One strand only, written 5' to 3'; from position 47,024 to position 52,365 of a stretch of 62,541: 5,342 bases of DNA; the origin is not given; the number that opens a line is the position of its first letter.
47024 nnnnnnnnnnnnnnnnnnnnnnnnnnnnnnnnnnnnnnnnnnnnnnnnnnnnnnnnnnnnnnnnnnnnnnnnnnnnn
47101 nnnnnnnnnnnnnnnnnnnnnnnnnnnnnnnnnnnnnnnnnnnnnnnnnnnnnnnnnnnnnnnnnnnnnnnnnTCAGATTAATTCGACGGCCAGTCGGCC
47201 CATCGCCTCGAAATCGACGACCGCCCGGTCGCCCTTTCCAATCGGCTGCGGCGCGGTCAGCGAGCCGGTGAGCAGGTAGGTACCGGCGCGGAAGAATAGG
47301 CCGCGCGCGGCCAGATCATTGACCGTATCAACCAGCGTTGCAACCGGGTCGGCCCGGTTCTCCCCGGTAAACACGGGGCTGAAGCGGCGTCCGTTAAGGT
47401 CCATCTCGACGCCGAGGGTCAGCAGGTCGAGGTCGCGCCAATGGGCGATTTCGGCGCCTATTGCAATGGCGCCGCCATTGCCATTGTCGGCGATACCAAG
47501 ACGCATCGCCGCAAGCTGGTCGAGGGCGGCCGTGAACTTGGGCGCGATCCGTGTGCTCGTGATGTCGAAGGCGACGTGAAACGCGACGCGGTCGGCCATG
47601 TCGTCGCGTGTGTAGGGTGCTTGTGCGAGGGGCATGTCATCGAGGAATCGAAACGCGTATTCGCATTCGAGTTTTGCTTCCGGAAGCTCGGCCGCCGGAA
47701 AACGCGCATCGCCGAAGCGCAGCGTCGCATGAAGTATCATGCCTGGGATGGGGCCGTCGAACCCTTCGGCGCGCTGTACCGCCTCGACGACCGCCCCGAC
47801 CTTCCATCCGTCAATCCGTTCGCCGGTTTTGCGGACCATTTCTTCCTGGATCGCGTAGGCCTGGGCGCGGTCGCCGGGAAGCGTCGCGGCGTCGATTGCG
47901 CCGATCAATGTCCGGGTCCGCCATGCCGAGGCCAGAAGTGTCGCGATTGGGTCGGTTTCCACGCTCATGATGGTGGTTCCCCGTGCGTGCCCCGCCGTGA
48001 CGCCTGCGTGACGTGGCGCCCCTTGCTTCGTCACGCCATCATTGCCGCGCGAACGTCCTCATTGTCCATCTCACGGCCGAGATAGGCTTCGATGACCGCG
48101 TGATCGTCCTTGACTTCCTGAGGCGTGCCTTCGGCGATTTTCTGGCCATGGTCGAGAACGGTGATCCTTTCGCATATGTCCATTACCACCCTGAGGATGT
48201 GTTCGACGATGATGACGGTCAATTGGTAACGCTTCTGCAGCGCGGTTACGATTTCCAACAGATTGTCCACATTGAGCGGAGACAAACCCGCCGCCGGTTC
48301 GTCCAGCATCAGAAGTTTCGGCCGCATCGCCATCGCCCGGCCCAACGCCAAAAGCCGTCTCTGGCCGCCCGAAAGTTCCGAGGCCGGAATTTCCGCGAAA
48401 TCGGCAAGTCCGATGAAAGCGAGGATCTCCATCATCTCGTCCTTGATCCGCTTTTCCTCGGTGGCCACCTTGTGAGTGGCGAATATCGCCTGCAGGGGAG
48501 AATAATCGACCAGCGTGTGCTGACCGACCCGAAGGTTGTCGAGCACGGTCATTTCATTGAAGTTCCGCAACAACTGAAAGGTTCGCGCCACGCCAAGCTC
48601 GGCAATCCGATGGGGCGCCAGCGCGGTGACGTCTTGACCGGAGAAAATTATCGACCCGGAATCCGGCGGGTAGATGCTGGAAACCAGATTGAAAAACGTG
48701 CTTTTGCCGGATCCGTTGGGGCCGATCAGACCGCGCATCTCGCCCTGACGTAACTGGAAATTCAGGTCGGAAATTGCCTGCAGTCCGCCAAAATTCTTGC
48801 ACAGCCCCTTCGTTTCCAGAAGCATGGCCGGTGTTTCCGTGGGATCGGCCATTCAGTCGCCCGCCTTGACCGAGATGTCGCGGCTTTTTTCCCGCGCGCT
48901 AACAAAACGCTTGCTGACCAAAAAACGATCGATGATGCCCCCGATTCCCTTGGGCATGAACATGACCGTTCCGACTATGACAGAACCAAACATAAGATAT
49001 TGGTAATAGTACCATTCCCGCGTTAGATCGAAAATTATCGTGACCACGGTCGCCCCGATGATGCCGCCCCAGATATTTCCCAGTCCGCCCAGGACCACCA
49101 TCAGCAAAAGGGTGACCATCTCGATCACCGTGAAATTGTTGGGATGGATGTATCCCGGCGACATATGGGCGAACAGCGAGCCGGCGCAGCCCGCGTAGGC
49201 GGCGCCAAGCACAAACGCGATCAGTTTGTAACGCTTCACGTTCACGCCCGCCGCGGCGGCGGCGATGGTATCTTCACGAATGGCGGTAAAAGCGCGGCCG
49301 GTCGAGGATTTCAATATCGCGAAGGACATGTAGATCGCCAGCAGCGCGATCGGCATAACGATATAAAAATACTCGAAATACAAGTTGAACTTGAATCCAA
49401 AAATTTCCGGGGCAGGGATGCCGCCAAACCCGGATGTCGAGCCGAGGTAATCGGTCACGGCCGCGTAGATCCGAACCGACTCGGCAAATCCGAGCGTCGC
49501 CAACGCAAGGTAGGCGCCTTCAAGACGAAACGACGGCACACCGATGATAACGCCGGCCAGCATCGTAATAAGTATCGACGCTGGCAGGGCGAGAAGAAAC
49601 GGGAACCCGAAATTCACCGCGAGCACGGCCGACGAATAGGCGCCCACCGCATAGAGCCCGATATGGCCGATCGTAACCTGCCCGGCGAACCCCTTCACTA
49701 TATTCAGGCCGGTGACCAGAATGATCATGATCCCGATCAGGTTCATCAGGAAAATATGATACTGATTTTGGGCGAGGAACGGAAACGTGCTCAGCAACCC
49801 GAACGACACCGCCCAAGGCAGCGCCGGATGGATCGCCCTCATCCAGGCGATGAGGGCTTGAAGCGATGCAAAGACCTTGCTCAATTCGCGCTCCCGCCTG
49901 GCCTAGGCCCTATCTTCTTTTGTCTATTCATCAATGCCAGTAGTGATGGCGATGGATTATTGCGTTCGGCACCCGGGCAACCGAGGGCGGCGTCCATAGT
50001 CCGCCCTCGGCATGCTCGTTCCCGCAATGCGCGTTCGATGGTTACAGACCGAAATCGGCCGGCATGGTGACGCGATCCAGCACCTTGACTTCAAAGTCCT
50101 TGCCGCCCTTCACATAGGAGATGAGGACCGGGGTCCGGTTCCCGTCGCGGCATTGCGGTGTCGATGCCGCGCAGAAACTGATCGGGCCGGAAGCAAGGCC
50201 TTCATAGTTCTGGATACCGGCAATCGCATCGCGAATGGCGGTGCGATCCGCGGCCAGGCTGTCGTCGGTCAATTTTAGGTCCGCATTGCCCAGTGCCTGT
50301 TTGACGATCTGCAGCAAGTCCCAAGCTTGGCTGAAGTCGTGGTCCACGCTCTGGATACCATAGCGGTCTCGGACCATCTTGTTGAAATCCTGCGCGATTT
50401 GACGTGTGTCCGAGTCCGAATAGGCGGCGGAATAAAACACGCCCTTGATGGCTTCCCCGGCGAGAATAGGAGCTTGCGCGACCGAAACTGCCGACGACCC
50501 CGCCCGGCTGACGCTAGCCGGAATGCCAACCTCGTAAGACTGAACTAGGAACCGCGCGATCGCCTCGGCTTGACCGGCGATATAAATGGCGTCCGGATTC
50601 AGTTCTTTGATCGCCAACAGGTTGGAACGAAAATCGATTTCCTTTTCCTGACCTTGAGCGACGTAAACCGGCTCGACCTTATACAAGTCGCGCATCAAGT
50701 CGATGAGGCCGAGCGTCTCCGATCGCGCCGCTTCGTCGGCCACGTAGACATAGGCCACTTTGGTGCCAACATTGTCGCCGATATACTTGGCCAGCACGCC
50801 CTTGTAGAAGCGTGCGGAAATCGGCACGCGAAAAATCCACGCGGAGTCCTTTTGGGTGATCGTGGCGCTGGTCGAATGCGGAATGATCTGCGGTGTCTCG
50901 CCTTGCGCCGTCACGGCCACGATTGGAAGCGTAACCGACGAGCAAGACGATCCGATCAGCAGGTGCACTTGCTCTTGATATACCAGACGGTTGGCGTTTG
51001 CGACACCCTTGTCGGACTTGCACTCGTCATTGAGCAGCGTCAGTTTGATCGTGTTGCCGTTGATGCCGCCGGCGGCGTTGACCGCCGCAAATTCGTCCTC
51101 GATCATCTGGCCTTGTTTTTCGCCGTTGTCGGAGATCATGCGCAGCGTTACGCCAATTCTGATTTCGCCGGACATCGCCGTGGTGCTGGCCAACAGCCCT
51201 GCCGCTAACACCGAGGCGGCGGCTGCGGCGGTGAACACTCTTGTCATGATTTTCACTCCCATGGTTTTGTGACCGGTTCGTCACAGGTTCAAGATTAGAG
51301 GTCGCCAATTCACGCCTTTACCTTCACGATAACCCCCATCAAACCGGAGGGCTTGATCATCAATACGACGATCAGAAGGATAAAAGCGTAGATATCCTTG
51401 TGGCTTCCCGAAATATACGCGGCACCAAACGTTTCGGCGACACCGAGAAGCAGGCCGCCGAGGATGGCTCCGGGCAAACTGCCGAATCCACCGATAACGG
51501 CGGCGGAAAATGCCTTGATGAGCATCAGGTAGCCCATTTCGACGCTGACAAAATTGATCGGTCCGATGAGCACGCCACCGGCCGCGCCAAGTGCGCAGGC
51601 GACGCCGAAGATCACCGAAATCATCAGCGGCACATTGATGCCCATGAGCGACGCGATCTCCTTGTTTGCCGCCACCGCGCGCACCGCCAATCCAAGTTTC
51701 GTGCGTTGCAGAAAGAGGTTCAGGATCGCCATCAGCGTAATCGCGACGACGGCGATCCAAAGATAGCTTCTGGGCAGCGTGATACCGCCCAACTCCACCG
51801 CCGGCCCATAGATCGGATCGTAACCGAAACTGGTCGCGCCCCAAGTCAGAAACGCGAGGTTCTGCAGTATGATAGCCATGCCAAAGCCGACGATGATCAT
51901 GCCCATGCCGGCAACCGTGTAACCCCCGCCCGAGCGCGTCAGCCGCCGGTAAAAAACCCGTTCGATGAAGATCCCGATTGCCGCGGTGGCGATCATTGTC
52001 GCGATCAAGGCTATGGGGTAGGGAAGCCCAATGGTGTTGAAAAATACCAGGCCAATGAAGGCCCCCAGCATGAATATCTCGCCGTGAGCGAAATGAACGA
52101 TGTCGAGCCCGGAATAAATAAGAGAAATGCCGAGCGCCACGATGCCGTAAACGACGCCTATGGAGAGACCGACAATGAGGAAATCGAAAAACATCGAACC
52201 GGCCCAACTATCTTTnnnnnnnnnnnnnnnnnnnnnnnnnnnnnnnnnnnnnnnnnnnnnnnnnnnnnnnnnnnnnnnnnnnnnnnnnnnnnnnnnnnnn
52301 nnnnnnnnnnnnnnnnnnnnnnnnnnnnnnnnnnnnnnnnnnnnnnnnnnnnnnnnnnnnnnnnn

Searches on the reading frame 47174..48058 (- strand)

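Call 10: search_protein_families(library=pfam, proteins=[window:47174-48058:-])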
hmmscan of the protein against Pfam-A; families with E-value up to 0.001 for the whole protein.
window:47174-48058:- (294 aa): 0 families

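Call 22: search_protein_families(library=ncbifam, proteins=[window:47174-48058:-], max_evalue=1e-10)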
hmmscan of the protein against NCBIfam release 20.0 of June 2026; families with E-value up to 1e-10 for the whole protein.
window:47174-48058:- (294 aa): 4 families
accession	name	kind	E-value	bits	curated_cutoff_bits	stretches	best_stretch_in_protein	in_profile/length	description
TIGR03220.1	catechol_dmpE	equivalog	1.6e-17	63.8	408.8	1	45-291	12-253/255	2-oxopent-4-enoate hydratase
TIGR02312.1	HpaH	equivalog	5.9e-17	62.1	351.5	1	38-292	10-265/267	2-oxo-hept-4-ene-1,7-dioate hydratase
NF008461.0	PRK11342.1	equivalog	9.4e-17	61.1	350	1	48-292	19-258/269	2-keto-4-pentenoate hydratase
TIGR03218.1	catechol_dmpH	equivalog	4.2e-16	59.1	350.55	1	65-291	40-261/263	2-oxo-3-hexenedioate decarboxylase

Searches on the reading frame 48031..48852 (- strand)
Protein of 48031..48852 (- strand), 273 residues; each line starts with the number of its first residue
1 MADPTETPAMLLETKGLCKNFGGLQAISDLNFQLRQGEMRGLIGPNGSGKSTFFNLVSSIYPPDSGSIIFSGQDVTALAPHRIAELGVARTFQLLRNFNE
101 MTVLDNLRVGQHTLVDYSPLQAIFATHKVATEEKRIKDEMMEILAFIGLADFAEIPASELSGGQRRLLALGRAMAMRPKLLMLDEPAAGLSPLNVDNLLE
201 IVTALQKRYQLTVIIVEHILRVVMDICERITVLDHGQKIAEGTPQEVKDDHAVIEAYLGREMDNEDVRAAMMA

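Call 10: search_protein_families(library=pfam, proteins=[window:48031-48852:-])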
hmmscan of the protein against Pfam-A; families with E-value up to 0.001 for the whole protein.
window:48031-48852:- (273 aa): 4 families
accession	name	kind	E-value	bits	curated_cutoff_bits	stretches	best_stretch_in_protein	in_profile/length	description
PF00005.33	ABC_tran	-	8.4e-31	107.8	25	1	28-187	2-136/137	ABC transporter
PF12399.14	BCA_ABC_TP_C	-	6.5e-12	45.2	25.5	1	237-261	1-25/27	Branched-chain amino acid ATP-binding cassette transporter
PF13304.12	AAA_21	-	3.7e-11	44.1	27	1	154-211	232-293/304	AAA domain, putative AbiEii toxin, Type IV TA system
PF02463.25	SMC_N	-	2.4e-09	37.4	40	1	38-231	25-212/220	RecF/RecN/SMC N terminal domain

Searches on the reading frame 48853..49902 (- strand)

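Call 10: search_protein_families(library=pfam, proteins=[window:48853-49902:-])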
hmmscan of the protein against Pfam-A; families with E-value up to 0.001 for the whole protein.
window:48853-49902:- (349 aa): 1 family
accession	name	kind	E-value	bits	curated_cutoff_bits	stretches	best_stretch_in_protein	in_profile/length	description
PF02653.21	BPD_transp_2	-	2.5e-39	135.5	26.8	1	51-311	4-267/269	Branched-chain amino acid transport system / permease component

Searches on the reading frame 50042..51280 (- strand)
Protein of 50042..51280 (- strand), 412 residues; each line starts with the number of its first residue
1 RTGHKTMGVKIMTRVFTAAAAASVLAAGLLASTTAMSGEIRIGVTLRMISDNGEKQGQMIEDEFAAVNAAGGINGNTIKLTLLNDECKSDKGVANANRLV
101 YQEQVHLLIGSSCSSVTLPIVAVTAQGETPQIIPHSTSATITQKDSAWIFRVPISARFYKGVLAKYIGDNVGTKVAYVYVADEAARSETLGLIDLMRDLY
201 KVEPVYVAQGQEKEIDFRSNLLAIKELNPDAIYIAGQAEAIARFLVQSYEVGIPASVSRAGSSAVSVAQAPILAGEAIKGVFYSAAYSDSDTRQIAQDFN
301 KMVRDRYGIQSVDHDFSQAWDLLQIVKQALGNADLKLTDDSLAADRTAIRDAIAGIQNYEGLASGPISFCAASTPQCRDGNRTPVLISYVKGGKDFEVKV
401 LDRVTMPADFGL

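Call 10: search_protein_families(library=pfam, proteins=[window:50042-51280:-])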
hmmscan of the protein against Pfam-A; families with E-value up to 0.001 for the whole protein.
window:50042-51280:- (412 aa): 3 families
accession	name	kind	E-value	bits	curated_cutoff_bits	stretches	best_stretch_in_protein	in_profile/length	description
PF13458.12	Peripla_BP_6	-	5e-31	109.1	31.7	1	56-369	21-322/343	Periplasmic binding protein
PF01094.35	ANF_receptor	-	5.3e-09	36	25.4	1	67-253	13-202/353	Receptor family ligand binding region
PF13433.12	Peripla_BP_5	-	5.2e-08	32.8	27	0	64-116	28-80/363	Periplasmic binding protein domain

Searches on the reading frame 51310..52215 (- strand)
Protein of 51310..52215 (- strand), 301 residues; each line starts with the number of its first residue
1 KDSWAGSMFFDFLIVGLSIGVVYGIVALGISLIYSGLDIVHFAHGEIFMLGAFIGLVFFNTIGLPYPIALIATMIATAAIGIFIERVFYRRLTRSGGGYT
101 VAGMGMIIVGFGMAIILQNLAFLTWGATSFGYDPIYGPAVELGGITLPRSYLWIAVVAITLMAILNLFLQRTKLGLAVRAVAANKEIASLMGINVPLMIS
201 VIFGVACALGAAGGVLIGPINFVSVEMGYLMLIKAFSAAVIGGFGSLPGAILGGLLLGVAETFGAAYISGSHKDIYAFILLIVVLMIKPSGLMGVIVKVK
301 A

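Call 10: search_protein_families(library=pfam, proteins=[window:51310-52215:-])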
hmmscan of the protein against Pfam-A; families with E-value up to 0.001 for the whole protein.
window:51310-52215:- (301 aa): 1 family
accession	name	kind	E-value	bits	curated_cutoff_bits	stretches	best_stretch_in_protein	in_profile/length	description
PF02653.21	BPD_transp_2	-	1.6e-29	103.3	26.8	1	16-285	5-269/269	Branched-chain amino acid transport system / permease component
